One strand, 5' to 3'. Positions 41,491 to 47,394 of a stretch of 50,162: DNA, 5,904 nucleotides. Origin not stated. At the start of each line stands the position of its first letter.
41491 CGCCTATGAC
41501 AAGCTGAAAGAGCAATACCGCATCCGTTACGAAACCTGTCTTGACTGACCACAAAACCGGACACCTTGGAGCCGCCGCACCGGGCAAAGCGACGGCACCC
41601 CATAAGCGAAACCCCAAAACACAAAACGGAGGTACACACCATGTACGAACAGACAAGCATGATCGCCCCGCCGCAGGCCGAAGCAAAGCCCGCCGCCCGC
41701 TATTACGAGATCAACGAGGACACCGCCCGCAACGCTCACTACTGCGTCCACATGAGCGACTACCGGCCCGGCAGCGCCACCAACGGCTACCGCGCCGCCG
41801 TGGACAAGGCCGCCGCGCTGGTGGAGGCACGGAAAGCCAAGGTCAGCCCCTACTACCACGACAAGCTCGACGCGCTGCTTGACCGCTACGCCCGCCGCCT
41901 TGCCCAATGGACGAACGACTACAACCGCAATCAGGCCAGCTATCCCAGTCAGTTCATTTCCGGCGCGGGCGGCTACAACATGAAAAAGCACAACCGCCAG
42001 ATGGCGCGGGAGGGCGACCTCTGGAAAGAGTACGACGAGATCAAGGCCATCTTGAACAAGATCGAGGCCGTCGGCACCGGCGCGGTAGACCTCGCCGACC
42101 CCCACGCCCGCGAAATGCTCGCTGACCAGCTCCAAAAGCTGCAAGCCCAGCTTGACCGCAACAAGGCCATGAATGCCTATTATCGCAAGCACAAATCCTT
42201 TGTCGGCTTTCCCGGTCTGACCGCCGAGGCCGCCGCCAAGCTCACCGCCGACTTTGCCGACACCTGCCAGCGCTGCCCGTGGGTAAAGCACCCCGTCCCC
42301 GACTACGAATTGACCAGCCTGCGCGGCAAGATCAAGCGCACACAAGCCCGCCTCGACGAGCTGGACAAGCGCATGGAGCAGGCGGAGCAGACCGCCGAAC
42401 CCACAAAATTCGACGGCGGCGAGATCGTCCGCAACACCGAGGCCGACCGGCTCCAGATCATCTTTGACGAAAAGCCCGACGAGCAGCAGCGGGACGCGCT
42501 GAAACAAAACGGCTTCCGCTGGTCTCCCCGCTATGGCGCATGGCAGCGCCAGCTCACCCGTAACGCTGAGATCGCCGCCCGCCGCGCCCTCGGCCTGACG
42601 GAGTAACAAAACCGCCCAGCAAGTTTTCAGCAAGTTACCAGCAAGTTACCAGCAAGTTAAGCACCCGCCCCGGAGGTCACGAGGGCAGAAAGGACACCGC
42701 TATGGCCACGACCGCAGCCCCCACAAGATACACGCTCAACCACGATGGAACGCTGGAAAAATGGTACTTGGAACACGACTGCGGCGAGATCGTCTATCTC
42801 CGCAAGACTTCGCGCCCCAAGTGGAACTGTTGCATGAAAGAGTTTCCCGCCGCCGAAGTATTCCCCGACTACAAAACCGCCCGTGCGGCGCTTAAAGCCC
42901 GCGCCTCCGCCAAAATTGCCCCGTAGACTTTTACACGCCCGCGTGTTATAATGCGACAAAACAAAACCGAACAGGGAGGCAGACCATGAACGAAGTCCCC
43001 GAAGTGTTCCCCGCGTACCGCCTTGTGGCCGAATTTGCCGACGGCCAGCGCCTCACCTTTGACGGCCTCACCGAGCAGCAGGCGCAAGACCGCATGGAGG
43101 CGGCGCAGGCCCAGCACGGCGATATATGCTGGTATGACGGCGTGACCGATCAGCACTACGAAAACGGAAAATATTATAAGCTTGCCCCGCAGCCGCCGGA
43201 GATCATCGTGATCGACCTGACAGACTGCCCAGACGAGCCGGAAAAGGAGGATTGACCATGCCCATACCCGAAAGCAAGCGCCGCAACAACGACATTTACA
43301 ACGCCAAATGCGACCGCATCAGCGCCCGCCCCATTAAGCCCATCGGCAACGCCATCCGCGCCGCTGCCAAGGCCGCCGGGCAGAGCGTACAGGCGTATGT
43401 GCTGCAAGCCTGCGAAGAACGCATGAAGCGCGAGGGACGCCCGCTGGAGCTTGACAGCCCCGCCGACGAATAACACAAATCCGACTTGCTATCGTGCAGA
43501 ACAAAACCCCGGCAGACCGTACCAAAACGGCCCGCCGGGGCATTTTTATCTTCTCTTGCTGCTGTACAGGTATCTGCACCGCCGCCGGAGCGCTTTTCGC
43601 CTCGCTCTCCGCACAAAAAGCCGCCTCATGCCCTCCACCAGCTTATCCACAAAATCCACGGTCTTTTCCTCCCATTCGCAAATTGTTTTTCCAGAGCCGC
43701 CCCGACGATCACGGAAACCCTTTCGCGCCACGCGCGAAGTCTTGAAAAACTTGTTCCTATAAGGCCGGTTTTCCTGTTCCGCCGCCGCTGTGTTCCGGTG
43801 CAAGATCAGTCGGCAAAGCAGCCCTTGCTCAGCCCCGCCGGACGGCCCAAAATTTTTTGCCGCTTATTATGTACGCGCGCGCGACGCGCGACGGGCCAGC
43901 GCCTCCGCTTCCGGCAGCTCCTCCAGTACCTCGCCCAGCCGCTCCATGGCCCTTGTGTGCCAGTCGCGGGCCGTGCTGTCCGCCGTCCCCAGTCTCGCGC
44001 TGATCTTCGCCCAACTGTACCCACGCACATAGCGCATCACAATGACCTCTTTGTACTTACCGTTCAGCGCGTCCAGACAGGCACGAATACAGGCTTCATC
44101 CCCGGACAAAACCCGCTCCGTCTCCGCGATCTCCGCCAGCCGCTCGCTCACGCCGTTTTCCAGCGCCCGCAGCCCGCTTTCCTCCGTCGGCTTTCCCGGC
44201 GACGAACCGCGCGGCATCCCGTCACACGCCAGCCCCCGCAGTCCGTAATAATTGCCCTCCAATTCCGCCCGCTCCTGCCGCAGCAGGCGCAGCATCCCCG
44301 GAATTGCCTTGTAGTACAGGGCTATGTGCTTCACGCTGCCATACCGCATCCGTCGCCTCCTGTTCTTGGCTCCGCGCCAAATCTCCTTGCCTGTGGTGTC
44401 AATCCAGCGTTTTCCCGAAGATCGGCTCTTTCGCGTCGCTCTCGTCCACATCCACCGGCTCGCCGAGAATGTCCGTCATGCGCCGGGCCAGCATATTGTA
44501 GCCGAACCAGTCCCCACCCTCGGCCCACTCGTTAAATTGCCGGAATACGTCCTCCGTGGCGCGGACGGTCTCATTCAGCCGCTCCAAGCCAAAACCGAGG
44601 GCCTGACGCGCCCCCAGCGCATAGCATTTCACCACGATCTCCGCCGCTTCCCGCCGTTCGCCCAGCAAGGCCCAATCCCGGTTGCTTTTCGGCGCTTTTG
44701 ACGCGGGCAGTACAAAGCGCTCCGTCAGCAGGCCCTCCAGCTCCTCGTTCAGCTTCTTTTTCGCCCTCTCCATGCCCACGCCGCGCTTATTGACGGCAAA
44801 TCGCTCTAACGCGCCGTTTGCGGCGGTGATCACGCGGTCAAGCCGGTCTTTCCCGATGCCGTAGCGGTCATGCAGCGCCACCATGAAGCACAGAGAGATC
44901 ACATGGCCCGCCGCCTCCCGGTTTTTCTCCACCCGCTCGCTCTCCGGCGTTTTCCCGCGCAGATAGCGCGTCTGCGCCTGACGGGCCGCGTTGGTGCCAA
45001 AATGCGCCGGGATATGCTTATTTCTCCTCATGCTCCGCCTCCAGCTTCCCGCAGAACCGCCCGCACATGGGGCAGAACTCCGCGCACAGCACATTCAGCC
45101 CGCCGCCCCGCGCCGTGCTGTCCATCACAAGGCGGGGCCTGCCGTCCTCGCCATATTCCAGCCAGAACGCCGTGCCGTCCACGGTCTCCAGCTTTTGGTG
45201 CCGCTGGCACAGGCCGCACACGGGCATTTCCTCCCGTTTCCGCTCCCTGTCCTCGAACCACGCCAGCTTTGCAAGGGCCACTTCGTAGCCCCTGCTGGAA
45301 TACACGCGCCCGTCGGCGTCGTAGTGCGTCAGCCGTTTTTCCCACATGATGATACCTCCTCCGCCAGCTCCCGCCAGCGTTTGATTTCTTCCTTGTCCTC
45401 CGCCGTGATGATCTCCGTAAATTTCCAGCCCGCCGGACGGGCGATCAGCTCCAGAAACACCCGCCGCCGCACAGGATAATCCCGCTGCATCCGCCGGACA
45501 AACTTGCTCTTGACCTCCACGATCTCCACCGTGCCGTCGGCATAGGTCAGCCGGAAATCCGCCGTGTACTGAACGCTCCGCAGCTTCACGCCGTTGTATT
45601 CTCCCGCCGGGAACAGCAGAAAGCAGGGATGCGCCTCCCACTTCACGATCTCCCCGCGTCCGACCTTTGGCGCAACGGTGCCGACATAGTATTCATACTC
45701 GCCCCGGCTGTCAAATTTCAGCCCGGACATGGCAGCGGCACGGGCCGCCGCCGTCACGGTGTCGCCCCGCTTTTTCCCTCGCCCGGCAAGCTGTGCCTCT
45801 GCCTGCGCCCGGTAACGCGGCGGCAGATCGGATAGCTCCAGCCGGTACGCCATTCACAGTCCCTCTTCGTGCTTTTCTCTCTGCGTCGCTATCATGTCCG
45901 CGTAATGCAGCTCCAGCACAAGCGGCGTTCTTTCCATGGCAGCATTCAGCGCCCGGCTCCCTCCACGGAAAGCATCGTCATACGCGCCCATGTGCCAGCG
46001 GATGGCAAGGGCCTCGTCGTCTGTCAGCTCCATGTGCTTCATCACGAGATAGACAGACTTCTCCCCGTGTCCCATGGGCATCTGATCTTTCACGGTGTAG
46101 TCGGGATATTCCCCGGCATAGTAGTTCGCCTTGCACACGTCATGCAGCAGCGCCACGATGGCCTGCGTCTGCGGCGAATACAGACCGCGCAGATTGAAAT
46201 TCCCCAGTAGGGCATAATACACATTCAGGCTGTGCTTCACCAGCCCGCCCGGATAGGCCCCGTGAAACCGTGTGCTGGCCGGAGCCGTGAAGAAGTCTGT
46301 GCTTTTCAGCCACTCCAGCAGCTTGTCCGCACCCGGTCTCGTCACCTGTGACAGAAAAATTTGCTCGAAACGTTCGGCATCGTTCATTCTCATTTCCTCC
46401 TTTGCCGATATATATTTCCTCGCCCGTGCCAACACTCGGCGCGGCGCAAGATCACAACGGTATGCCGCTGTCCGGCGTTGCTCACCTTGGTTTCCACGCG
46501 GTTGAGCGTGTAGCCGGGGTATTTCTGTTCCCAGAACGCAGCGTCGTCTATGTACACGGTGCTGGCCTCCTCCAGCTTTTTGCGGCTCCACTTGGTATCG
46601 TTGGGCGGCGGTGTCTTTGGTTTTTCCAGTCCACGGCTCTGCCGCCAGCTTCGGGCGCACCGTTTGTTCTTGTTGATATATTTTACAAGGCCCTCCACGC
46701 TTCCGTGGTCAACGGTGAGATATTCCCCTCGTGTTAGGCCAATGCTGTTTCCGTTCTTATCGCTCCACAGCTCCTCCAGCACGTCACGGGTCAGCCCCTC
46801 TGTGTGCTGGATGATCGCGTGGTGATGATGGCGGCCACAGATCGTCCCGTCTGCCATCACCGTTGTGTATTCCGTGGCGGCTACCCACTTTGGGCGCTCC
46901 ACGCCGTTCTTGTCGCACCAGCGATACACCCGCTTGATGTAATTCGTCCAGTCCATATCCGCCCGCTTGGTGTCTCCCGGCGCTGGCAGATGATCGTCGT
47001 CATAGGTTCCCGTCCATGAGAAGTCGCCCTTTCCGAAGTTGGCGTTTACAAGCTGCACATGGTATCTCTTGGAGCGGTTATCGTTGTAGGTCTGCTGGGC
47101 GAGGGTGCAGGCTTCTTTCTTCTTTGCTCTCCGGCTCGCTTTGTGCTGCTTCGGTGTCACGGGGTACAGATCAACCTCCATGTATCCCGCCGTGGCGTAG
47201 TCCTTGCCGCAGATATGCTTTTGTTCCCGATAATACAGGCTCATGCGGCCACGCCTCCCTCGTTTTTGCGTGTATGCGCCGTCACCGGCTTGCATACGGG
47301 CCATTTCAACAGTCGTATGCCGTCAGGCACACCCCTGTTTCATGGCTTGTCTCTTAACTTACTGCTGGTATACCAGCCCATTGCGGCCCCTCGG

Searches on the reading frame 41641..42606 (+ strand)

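Call 43: search_protein_families(library=phrogs, proteins=[window:41641-42606:+], max_evalue=0.001)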
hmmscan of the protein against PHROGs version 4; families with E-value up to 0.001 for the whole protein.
window:41641-42606:+ (321 aa): 3 families
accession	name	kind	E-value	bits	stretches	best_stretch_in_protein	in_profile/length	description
phrog_19458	-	DNA, RNA and nucleotide metabolism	8.7e-109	364.8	1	20-317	3-297/306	primase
phrog_6744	-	unknown function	1.7e-18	67.8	1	139-314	173-346/355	-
phrog_27491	-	unknown function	0.00066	19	0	264-305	330-371/722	-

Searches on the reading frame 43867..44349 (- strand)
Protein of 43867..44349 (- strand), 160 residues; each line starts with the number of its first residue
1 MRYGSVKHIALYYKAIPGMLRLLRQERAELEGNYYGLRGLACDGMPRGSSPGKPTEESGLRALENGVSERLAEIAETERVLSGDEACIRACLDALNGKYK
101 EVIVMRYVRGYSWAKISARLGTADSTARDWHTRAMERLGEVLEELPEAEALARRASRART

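Call 43: search_protein_families(library=phrogs, proteins=[window:43867-44349:-], max_evalue=0.001)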
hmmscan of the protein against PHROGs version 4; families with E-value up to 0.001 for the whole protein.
window:43867-44349:- (160 aa): 4 families
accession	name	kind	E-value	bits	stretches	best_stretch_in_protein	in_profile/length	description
phrog_36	-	transcription regulation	2.6e-13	51.1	1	13-145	63-190/220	transcriptional regulator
phrog_248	-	transcription regulation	2.6e-08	35.1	1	37-144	47-139/161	transcriptional activator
phrog_1740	-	transcription regulation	9.9e-06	25.3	1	73-144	147-218/567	RNA polymerase sigma factor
phrog_6836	-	unknown function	0.00024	22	0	95-144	86-134/144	-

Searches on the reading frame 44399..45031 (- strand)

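Call 45: search_protein_families(library=pfam, proteins=[window:44399-45031:-], max_evalue=0.001)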
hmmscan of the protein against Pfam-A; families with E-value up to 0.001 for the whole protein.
window:44399-45031:- (210 aa): 0 families

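Call 60: search_protein_families(library=phrogs, proteins=[window:44399-45031:-], max_evalue=0.001)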
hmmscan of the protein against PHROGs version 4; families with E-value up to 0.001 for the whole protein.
window:44399-45031:- (210 aa): 1 family
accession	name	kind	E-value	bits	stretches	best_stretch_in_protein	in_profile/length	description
phrog_24484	-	unknown function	2.8e-35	122.8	1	15-206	13-202/205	-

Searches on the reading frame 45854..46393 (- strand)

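Call 45: search_protein_families(library=pfam, proteins=[window:45854-46393:-], max_evalue=0.001)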
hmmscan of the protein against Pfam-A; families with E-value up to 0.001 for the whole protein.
window:45854-46393:- (179 aa): 1 family
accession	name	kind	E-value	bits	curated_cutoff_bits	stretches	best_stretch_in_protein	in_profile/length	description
PF01966.28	HD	-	0.00029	21.5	22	1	73-168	23-113/116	HD domain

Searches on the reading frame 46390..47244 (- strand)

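Call 43: search_protein_families(library=phrogs, proteins=[window:46390-47244:-], max_evalue=0.001)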
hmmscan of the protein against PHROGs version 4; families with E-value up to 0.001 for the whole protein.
window:46390-47244:- (284 aa): 1 family
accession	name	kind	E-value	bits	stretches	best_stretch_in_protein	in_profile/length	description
phrog_3584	-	DNA, RNA and nucleotide metabolism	1.3e-57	196.2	1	3-270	3-250/265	replication initiation protein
